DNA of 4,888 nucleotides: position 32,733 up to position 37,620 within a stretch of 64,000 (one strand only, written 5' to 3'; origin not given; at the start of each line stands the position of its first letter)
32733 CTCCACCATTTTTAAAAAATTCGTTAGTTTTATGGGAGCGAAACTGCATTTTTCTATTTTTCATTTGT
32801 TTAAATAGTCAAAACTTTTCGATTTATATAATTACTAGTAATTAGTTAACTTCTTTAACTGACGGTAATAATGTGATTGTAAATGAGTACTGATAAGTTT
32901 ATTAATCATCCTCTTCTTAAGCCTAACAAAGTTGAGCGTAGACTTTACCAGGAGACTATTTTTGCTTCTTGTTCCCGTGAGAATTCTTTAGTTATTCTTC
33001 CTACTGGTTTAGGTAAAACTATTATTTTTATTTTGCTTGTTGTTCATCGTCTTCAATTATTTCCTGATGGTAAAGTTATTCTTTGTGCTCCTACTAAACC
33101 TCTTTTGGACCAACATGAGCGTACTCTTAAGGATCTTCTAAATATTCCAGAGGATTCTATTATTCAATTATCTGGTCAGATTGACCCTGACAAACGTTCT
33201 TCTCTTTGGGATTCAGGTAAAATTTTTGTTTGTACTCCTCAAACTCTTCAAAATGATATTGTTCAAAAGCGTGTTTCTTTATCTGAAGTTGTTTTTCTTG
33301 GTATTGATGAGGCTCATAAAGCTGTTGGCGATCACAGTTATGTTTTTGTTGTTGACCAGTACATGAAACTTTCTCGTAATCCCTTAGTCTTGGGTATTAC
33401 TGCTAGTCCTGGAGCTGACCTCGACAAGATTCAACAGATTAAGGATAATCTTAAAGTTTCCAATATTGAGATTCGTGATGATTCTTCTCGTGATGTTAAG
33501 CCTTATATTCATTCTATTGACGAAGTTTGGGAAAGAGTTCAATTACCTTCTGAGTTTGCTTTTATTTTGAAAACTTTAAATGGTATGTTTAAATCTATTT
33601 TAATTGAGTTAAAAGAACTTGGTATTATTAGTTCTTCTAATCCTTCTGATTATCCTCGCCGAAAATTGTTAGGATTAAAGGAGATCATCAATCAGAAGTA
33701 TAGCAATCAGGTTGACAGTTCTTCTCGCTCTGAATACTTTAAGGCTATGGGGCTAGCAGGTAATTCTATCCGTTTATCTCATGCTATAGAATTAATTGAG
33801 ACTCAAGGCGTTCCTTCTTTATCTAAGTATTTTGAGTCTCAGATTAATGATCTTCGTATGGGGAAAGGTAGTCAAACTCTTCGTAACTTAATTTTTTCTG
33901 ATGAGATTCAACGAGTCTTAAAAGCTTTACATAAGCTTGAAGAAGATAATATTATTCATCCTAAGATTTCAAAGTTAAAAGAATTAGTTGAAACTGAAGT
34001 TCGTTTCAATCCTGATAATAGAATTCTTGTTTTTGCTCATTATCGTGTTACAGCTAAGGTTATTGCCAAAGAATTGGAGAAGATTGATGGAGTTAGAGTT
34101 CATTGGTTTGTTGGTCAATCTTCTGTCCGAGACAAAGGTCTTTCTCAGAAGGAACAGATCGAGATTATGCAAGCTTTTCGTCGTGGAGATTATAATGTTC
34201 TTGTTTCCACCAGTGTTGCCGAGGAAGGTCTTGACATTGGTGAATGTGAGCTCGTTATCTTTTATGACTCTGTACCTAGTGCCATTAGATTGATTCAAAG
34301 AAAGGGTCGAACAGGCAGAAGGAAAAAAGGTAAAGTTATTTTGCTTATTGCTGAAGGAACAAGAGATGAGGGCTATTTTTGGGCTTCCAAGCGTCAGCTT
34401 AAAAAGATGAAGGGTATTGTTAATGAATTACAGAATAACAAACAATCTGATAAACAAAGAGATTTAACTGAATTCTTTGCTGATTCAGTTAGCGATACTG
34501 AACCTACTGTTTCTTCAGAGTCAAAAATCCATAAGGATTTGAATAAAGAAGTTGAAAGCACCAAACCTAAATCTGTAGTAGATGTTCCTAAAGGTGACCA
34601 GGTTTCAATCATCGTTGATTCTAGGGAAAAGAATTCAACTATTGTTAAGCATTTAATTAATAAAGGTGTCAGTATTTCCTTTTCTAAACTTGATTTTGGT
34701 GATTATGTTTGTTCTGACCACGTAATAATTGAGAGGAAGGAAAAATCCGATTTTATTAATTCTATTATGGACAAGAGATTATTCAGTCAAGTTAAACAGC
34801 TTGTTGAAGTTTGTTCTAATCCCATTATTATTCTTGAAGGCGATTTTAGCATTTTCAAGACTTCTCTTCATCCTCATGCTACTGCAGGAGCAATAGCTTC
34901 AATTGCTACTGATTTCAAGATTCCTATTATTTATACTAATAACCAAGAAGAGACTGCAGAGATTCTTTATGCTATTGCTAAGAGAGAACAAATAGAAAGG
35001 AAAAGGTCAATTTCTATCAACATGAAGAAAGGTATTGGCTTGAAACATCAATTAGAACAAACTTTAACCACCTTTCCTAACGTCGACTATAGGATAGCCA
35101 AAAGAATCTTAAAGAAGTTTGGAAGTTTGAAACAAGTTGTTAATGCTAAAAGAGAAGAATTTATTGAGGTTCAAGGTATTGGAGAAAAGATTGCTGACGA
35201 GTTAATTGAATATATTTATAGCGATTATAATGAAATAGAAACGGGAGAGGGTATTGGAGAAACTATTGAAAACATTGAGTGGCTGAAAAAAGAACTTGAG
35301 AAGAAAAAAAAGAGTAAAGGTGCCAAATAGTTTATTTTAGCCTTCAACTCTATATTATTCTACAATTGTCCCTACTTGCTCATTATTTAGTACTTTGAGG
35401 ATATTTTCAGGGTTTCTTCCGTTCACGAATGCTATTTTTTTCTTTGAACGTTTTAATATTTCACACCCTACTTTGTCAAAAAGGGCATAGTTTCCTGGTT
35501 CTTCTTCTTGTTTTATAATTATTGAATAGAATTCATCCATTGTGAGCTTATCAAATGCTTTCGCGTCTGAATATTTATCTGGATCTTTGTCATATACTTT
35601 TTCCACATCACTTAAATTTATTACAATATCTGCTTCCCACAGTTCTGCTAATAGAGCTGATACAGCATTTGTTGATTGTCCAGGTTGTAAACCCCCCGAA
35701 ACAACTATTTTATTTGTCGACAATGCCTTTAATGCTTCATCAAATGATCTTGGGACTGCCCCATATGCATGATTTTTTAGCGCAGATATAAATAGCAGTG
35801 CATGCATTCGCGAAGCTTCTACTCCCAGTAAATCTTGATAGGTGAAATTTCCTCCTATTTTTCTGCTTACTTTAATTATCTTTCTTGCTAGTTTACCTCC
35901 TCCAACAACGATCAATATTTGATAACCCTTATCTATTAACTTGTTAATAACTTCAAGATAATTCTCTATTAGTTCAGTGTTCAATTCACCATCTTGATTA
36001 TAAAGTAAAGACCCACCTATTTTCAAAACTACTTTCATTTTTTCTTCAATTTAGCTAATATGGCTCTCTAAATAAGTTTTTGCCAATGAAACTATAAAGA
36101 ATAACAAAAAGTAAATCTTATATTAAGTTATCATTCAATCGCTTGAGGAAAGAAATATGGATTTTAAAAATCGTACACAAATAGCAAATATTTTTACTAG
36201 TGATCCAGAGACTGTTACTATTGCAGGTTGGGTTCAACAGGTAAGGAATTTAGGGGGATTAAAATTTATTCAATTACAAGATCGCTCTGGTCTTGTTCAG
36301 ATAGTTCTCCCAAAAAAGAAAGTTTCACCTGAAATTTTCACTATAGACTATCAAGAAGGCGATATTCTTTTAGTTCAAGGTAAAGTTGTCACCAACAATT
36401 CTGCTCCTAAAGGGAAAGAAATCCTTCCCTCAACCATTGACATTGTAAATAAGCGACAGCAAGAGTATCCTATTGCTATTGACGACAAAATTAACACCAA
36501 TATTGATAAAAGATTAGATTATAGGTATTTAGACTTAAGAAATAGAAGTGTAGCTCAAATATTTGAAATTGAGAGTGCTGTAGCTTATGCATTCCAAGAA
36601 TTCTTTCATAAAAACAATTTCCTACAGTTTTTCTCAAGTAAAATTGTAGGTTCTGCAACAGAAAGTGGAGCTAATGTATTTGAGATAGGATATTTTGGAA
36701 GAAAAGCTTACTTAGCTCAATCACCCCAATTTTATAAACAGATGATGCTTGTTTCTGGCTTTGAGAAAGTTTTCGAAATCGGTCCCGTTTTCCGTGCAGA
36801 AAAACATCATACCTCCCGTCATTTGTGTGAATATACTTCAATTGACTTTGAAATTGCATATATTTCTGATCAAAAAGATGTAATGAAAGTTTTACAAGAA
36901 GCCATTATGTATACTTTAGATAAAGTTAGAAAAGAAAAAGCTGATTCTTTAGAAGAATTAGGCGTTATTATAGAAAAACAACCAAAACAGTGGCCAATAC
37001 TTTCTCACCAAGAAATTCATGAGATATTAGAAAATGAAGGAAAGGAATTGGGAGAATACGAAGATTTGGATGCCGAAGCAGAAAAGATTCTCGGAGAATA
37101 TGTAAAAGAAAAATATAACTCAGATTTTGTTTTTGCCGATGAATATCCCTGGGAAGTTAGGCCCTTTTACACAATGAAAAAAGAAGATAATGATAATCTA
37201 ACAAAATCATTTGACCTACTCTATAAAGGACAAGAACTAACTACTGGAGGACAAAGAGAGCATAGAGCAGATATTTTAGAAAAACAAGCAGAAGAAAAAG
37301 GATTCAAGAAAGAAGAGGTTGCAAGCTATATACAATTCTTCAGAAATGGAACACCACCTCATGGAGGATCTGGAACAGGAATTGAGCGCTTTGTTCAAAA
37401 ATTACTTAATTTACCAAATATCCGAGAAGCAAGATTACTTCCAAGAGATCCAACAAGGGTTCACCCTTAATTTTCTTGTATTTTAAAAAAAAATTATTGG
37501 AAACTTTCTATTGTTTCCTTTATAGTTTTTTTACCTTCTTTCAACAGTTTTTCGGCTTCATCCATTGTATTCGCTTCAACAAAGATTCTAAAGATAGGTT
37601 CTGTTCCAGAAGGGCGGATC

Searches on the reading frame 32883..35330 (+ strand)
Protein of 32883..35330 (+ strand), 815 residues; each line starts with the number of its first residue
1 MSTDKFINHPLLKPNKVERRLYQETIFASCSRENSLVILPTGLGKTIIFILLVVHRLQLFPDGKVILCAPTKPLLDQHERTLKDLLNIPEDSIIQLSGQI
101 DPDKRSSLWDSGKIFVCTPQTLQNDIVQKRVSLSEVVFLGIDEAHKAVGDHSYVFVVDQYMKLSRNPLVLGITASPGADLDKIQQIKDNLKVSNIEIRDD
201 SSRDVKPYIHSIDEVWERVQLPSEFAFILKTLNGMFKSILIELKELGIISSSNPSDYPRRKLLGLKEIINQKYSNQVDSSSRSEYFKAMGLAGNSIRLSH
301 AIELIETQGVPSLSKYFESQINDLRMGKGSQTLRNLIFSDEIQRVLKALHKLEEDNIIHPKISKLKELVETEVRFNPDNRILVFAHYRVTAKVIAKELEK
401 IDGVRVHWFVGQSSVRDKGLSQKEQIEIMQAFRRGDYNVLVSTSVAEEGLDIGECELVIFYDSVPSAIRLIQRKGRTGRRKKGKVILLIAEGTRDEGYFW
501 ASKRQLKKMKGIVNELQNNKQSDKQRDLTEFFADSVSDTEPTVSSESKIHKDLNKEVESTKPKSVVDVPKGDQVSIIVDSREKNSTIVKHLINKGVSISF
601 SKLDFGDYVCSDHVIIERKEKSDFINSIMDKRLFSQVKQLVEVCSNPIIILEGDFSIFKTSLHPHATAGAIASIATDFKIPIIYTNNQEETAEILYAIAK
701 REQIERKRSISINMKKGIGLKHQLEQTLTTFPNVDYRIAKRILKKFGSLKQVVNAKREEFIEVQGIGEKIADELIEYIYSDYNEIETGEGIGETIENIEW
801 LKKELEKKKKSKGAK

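Call 70: search_protein_families(library=pfam, proteins=[window:32883-35330:+], max_evalue=0.00001)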
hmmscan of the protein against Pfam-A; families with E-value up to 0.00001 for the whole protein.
window:32883-35330:+ (815 aa): 7 families
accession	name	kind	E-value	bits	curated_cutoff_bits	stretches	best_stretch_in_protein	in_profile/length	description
PF02732.21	ERCC4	-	5.5e-31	107.8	24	1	578-697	1-139/140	ERCC4 domain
PF00271.37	Helicase_C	-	2.6e-24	86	23.5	1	361-480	2-109/110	Helicase conserved C-terminal domain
PF00270.35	DEAD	-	7.4e-21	75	26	1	23-181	4-165/167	DEAD/DEAH box helicase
PF04851.21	ResIII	-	1.5e-16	61.2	22.5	1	24-176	9-162/164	Type III restriction enzyme, res subunit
PF21210.2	RNA_helicase_helical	-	1.3e-11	45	27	1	234-340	2-101/108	Putative ATP-dependent RNA helicase, helical bundle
PF14520.12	HHH_5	-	6.7e-09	36.5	27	1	726-776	2-53/57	Helix-hairpin-helix domain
PF12826.13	HHH_2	-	6.1e-08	33.2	27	1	732-781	9-58/64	Helix-hairpin-helix motif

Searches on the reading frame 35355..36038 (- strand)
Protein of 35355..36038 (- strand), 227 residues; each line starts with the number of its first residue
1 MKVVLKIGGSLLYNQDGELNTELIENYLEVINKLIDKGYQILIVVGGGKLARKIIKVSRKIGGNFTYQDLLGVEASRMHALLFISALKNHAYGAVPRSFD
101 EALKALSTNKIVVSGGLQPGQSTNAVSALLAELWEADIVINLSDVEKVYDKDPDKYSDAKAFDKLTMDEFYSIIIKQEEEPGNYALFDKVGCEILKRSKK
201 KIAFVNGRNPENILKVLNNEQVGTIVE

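Call 70: search_protein_families(library=pfam, proteins=[window:35355-36038:-], max_evalue=0.00001)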
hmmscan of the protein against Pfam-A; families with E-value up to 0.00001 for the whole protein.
window:35355-36038:- (227 aa): 1 family
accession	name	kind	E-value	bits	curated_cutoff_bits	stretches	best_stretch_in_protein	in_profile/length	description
PF00696.33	AA_kinase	-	2.8e-30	106.2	24.9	1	1-206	1-234/234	Amino acid kinase family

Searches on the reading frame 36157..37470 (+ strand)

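Call 70: search_protein_families(library=pfam, proteins=[window:36157-37470:+], max_evalue=0.00001)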
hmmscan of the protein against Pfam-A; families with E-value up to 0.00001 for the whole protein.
window:36157-37470:+ (437 aa): 2 families
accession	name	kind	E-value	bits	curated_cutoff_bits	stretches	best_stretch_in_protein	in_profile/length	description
PF00152.25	tRNA-synt_2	-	1.4e-81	274.4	25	1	117-431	3-307/308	tRNA synthetases class II (D, K and N)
PF01336.31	tRNA_anti-codon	-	9.9e-14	51.5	27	1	20-94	1-72/75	OB-fold nucleic acid binding domain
